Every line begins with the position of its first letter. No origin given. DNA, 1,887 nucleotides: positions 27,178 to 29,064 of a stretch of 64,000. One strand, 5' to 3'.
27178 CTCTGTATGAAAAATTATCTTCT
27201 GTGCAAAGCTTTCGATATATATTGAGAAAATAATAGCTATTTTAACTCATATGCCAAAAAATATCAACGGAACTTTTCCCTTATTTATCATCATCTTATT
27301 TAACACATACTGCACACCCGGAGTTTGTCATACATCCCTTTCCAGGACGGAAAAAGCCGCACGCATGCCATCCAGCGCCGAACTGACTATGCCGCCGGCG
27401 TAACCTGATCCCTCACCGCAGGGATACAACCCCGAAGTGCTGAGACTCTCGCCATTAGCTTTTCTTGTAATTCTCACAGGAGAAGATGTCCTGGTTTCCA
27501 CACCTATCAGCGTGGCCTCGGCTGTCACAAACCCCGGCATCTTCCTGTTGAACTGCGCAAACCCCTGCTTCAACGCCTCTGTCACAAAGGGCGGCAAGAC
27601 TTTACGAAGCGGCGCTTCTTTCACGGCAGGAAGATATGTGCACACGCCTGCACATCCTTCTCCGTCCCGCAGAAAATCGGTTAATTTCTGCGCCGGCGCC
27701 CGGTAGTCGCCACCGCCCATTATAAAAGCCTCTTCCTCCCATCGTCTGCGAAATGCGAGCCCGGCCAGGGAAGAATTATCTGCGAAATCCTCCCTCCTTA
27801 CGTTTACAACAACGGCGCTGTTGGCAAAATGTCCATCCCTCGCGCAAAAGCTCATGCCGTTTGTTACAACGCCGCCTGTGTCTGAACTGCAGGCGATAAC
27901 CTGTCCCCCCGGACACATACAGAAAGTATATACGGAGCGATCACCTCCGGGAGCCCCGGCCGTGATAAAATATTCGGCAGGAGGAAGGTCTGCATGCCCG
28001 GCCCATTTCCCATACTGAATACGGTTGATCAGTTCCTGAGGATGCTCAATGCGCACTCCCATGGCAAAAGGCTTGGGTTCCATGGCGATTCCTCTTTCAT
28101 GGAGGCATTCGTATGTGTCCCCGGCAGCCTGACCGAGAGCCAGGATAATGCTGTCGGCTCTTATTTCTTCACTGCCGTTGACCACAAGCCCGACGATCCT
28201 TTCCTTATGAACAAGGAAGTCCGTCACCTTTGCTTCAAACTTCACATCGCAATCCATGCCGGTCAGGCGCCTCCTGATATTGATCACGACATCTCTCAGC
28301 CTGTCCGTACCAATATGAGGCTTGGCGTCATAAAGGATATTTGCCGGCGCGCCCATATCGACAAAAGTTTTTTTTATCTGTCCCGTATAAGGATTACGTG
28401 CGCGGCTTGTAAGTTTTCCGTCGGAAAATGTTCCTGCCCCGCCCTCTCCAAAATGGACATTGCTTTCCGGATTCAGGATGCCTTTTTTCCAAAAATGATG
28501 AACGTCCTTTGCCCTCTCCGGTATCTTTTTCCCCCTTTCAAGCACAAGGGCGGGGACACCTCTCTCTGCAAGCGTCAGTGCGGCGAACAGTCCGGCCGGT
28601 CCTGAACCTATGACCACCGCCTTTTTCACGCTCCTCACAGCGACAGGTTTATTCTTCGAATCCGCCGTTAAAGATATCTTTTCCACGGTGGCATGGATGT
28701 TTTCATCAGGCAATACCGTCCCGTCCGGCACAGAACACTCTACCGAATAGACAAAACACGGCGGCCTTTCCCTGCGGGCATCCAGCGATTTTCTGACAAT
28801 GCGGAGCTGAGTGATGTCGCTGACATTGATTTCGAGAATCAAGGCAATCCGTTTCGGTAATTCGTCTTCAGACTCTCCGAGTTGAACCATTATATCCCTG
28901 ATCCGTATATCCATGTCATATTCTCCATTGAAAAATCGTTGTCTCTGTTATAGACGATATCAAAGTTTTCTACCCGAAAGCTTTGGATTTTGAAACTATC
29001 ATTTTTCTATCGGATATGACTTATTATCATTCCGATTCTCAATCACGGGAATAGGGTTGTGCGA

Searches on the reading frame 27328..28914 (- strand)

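Call 17: search_protein_families(library=pfam, proteins=[window:27328-28914:-], max_evalue=0.001)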
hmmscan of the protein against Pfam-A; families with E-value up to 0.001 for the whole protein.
window:27328-28914:- (528 aa): 9 families
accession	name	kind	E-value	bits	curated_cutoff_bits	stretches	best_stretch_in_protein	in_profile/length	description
PF21688.3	FAD-depend_C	-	3.8e-73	246.3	27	1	282-476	1-197/197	FAD-dependent protein, C-terminal domain-like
PF00890.30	FAD_binding_2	-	4.3e-10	39.8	20.4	1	99-130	2-33/414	FAD binding domain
PF03486.20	HI0933_like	-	5.2e-10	39.6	50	1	98-132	2-36/244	HI0933-like protein Rossmann domain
PF07992.20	Pyr_redox_2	-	5.2e-07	29.8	26.1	1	98-263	2-110/291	Pyridine nucleotide-disulphide oxidoreductase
PF01266.30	DAO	-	1.9e-06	28.1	27.9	1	99-132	2-35/353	FAD dependent oxidoreductase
PF01494.25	FAD_binding_3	-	2.4e-05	24.2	22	1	99-129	4-34/349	FAD binding domain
PF01134.28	GIDA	-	3.8e-05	23.4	22.1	0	99-125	2-28/391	Glucose inhibited division protein A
PF13450.12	NAD_binding_8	-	0.00015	22.4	21.9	1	101-131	1-31/68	NAD(P)-binding Rossmann-like domain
PF13738.12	Pyr_redox_3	-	0.00063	19.5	30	0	100-129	1-31/305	Pyridine nucleotide-disulphide oxidoreductase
